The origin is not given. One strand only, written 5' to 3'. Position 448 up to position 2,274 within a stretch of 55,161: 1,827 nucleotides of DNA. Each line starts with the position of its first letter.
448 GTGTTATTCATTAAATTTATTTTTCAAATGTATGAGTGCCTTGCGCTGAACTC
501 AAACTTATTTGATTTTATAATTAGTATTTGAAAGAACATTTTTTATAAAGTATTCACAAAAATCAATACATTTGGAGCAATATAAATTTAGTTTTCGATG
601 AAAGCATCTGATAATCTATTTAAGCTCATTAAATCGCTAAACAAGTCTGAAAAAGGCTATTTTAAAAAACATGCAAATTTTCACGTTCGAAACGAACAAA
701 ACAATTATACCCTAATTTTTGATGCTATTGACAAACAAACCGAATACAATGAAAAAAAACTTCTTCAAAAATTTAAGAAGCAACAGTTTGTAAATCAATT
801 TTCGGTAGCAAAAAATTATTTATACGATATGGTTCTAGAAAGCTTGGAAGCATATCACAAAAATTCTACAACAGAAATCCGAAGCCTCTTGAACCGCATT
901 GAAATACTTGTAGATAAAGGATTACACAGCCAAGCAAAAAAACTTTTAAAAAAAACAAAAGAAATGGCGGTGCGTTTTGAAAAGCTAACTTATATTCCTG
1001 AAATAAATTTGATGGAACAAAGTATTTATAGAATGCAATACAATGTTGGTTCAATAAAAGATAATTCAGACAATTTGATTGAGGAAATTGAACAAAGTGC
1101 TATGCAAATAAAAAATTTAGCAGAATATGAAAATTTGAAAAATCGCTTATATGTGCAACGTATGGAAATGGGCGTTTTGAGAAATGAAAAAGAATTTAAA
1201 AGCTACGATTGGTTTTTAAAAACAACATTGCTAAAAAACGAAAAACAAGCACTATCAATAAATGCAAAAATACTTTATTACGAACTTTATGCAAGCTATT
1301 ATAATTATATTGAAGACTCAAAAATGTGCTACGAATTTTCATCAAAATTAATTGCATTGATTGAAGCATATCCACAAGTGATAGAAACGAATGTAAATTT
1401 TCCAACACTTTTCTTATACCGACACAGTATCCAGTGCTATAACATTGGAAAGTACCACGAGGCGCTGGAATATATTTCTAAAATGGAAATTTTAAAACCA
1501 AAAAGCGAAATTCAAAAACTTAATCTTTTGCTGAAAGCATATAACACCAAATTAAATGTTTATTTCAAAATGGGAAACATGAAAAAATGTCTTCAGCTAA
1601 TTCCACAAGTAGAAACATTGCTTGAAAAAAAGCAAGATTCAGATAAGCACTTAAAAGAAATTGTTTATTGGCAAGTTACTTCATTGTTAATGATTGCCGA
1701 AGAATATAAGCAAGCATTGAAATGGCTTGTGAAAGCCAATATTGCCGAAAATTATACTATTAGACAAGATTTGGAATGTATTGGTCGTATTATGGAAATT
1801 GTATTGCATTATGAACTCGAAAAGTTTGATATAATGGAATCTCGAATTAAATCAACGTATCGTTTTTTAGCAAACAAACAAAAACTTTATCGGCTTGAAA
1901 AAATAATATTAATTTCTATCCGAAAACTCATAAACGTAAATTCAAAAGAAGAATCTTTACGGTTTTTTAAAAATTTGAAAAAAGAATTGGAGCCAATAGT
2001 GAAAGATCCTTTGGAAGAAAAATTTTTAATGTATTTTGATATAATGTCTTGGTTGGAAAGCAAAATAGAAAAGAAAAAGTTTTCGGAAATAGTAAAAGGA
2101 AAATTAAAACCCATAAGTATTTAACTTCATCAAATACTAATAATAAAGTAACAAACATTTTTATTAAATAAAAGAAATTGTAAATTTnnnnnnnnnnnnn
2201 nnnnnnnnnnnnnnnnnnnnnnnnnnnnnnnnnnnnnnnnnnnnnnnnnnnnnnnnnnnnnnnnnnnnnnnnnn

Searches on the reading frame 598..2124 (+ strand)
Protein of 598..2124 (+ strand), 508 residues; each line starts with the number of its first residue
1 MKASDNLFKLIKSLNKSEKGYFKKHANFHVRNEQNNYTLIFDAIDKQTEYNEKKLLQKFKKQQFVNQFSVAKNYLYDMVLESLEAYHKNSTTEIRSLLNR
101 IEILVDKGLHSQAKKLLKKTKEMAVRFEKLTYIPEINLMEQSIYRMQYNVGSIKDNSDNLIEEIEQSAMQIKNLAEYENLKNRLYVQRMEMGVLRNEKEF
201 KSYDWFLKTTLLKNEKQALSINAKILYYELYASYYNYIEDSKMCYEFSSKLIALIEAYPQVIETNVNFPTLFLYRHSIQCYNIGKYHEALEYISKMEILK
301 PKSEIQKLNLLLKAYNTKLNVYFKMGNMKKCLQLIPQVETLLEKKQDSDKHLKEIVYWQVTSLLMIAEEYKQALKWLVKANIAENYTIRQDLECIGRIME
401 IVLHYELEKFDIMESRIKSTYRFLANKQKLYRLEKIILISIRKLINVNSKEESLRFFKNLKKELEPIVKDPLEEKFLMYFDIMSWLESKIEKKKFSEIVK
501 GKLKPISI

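Call 105: search_protein_families(library=padloc, alignment_id=A9, max_evalue=0.00001)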
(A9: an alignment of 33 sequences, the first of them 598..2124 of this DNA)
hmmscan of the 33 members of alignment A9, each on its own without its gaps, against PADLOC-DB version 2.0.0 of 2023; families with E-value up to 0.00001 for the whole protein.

A. member 1, window:598-2124:+ (508 aa): 0 families

B. families by the number of members that match (of 33 scanned): 5 families
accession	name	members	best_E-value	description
PDLC03982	PD-Lambda-2_B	1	2.4e-40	-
PDLC04134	mad2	1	9.9e-12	mads_2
PDLC02372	Nhi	1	4.9e-09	-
PDLC02350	AbiO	1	2.1e-08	AbiO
PDLC00405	SduA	1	7.1e-07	DUF4263 domain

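Call 106: search_protein_families(library=pfam, alignment_id=A9, max_evalue=1e-8)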
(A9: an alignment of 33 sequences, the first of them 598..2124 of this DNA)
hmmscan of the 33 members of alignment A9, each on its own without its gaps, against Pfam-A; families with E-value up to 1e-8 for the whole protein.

A. member 1, window:598-2124:+ (508 aa): 0 families

B. families by the number of members that match (of 33 scanned): 50 families (the first 25 are shown)
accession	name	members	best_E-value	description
PF15902.12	Sortilin-Vps10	2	5.4e-28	Sortilin, neurotensin receptor 3,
PF18911.6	PKD_4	2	3.4e-23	PKD domain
PF13585.12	CHU_C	2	9.2e-18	CHU_C Type IX secretion signal domain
PF18962.6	Por_Secre_tail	2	2.2e-14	Secretion system C-terminal sorting domain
PF01134.28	GIDA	1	1.5e-163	Glucose inhibited division protein A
PF02445.21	NadA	1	6.4e-125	Quinolinate synthetase A protein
PF00773.25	RNB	1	1.7e-111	RNB domain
PF01053.26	Cys_Met_Meta_PP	1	1.9e-110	Cys/Met metabolism PLP-dependent enzyme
PF08885.17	GSCFA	1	1.1e-92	GSCFA family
PF13426.13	PAS_9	1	1.6e-81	PAS domain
PF00989.32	PAS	1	3.9e-74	PAS fold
PF25778.1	DUF7948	1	8.6e-71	Domain of unknown function (DUF7948)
PF08447.18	PAS_3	1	3.3e-64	PAS fold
PF05359.17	DUF748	1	1.3e-58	Domain of Unknown Function (DUF748)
PF02502.23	LacAB_rpiB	1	1.2e-57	Ribose/Galactose Isomerase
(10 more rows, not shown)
